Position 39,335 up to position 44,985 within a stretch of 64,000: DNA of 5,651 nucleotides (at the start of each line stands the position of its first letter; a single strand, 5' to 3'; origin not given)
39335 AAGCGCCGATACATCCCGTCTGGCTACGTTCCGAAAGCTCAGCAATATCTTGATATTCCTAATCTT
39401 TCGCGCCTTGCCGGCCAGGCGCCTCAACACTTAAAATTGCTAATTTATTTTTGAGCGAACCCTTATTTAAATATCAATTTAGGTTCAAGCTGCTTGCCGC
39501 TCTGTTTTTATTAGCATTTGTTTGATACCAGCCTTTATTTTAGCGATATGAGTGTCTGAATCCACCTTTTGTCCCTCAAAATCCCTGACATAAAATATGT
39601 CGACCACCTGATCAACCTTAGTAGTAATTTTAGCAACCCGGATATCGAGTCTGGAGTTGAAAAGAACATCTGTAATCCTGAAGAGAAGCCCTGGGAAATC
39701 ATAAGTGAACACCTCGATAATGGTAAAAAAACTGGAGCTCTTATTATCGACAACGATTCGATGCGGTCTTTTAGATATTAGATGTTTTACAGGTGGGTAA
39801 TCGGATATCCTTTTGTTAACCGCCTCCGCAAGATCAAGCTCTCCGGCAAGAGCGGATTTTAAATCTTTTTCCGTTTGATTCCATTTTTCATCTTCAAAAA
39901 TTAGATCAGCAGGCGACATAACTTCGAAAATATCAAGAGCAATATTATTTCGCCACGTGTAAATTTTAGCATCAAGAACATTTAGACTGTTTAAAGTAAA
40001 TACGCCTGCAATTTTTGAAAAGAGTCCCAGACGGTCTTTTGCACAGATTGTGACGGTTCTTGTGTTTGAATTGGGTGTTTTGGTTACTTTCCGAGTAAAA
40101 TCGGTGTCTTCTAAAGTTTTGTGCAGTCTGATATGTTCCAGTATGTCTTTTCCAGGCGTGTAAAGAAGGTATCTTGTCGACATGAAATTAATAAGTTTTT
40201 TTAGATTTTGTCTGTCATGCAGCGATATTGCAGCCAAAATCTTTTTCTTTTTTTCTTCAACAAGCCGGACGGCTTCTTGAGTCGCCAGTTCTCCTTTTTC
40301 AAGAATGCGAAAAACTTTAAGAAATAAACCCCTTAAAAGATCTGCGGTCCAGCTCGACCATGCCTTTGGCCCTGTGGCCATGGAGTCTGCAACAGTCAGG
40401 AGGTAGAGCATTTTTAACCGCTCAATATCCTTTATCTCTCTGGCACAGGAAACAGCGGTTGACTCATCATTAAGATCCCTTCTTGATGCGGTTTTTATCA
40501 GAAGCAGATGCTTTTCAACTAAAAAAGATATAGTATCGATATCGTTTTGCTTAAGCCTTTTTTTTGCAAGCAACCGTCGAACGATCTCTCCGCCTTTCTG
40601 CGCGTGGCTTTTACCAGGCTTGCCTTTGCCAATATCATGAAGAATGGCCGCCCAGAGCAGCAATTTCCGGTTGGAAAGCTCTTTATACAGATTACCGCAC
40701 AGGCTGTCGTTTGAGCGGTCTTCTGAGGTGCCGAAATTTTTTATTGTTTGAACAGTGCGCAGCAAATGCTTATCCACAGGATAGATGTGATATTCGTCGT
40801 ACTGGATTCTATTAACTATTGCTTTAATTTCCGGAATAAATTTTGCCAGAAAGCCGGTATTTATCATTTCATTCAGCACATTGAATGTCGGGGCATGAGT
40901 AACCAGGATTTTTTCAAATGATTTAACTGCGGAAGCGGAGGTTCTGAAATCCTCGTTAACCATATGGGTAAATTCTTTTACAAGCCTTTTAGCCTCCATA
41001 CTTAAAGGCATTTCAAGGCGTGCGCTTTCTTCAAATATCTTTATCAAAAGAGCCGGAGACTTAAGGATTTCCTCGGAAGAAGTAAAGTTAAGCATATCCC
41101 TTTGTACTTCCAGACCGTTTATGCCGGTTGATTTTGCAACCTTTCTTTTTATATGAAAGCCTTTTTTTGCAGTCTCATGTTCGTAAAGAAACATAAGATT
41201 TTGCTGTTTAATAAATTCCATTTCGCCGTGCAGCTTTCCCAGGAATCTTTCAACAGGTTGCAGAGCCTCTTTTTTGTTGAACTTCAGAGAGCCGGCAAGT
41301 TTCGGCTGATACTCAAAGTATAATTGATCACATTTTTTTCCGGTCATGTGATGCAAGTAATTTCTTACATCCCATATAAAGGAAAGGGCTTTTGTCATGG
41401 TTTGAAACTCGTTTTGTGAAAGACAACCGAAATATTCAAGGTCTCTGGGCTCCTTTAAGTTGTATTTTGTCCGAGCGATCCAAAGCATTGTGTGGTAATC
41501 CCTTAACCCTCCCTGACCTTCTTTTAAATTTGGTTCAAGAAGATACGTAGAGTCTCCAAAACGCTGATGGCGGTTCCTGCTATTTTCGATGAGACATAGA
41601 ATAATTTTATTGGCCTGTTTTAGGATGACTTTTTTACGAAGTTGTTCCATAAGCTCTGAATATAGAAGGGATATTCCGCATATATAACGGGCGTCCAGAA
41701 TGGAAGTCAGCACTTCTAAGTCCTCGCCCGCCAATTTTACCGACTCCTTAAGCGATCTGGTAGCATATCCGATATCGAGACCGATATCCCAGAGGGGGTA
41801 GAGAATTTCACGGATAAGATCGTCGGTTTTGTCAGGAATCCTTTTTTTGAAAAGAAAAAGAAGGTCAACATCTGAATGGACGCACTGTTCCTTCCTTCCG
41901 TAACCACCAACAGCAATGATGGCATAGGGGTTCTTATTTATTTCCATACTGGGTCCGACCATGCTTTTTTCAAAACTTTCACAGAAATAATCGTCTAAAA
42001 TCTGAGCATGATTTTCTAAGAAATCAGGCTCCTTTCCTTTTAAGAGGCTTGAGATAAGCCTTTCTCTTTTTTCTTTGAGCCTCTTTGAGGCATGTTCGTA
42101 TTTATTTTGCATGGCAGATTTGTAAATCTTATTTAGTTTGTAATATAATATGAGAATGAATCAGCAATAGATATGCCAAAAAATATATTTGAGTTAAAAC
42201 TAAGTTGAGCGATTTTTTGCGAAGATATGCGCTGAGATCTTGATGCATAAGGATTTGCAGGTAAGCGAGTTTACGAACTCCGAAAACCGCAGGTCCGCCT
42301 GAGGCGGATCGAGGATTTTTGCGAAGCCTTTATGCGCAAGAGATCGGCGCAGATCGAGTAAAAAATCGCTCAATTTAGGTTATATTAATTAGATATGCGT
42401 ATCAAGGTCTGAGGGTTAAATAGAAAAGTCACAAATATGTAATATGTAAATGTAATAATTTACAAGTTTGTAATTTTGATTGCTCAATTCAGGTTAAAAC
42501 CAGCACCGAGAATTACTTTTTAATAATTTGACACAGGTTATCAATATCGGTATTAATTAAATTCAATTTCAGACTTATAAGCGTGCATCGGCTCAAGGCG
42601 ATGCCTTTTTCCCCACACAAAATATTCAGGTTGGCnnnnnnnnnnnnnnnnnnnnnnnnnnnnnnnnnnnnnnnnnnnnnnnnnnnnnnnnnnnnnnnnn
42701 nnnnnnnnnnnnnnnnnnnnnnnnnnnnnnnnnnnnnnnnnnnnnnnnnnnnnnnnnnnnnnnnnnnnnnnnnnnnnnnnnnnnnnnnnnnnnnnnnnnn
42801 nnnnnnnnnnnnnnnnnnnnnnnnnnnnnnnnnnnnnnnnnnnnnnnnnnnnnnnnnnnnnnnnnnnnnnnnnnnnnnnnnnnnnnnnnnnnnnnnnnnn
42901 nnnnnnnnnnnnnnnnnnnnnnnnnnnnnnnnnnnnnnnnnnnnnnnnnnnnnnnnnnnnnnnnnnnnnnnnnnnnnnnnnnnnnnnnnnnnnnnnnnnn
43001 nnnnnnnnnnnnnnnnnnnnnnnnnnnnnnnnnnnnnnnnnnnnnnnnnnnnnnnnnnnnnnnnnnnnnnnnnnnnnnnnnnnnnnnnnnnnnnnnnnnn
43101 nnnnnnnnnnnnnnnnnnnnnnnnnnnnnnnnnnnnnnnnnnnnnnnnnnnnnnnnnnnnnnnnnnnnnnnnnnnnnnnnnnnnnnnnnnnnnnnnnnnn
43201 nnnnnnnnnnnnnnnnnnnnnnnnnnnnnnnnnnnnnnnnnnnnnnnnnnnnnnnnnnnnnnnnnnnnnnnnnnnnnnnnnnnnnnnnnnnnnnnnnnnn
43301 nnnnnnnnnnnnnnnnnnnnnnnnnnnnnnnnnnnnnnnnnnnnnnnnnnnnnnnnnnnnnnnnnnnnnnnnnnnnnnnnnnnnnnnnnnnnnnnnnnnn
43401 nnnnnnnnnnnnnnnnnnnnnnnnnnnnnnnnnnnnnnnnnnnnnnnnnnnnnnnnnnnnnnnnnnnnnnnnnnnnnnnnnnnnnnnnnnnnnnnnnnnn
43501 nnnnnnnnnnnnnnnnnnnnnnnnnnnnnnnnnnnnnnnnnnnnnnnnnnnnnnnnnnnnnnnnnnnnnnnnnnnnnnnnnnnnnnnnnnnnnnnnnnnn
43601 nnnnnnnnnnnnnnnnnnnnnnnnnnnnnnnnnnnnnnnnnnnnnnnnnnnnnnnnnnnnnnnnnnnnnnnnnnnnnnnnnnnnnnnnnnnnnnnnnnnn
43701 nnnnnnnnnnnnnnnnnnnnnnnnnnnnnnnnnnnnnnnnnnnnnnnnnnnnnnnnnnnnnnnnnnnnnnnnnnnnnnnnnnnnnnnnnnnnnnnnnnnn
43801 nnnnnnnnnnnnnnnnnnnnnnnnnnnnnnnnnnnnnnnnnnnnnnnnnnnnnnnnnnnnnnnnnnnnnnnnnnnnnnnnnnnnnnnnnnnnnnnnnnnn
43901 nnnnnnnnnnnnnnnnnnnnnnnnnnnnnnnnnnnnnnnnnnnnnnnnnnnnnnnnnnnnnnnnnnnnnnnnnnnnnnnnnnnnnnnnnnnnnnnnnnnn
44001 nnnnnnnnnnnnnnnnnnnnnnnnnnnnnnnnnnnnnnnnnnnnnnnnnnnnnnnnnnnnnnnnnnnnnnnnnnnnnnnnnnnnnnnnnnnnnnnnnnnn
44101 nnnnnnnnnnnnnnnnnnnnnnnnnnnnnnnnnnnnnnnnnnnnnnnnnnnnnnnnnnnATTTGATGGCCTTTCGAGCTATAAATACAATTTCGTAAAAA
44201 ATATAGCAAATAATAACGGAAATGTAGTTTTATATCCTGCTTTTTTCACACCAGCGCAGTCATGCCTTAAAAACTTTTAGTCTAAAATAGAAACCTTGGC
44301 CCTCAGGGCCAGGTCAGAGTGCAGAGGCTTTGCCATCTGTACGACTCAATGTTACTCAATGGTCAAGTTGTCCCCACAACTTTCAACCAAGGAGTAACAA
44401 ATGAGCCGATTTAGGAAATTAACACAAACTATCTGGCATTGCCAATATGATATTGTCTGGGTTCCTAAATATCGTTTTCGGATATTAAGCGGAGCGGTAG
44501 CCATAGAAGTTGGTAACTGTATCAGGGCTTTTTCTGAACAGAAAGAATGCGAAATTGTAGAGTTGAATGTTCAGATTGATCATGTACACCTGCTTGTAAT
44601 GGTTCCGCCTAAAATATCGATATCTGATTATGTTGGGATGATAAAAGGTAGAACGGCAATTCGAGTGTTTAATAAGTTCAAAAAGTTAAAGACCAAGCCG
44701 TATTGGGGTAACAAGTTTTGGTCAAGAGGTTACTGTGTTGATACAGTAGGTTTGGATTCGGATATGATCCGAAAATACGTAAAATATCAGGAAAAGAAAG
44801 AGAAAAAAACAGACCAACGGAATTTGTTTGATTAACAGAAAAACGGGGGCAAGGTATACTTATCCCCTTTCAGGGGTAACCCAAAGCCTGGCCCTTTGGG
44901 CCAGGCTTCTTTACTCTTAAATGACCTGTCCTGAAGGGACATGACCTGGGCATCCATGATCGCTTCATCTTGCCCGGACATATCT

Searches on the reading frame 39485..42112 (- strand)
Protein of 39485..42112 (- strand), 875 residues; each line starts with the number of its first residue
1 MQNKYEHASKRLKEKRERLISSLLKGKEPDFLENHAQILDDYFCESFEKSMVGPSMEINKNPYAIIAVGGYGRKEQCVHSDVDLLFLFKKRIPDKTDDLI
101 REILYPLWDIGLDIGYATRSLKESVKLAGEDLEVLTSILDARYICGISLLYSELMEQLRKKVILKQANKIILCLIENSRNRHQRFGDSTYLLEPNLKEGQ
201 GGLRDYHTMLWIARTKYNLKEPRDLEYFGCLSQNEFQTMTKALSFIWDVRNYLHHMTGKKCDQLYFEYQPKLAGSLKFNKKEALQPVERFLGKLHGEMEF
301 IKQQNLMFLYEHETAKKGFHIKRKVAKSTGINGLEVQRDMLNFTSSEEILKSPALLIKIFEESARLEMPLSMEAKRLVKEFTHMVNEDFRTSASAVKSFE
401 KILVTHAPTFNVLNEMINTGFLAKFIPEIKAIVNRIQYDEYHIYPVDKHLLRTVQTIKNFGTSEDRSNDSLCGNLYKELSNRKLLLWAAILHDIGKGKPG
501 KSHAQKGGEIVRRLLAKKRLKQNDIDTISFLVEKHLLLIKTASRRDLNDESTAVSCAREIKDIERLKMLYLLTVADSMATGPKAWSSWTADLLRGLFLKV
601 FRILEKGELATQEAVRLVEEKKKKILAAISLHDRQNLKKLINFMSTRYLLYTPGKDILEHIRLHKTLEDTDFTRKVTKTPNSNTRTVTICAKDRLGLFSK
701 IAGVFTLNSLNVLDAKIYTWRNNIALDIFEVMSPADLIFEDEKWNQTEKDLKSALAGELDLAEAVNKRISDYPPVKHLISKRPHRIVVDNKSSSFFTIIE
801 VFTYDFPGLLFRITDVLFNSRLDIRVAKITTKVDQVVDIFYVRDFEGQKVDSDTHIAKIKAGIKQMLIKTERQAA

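Call 47: search_protein_families(library=pfam, proteins=[window:39485-42112:-], max_evalue=0.00001)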
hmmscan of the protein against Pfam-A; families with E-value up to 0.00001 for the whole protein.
window:39485-42112:- (875 aa): 3 families
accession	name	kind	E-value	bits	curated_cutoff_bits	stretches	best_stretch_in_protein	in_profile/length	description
PF08335.16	GlnD_UR_UTase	-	4.7e-35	121.1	21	1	175-308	7-140/141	GlnD PII-uridylyltransferase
PF01966.28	HD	-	1.6e-10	41.7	22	1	447-566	2-113/116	HD domain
PF01842.31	ACT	-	4.5e-08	33.2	27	0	797-851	1-54/66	ACT domain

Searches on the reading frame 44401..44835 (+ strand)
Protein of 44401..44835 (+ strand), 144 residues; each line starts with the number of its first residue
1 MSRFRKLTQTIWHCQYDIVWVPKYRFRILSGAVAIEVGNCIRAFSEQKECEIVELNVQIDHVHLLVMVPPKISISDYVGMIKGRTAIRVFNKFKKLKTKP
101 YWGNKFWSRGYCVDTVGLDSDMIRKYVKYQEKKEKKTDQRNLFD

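Call 47: search_protein_families(library=pfam, proteins=[window:44401-44835:+], max_evalue=0.00001)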
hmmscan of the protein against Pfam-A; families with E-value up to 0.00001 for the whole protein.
window:44401-44835:+ (144 aa): 1 family
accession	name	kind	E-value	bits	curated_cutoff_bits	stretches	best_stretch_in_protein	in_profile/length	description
PF01797.21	Y1_Tnp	-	6.9e-39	133.2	23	1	11-130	2-121/121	Transposase IS200 like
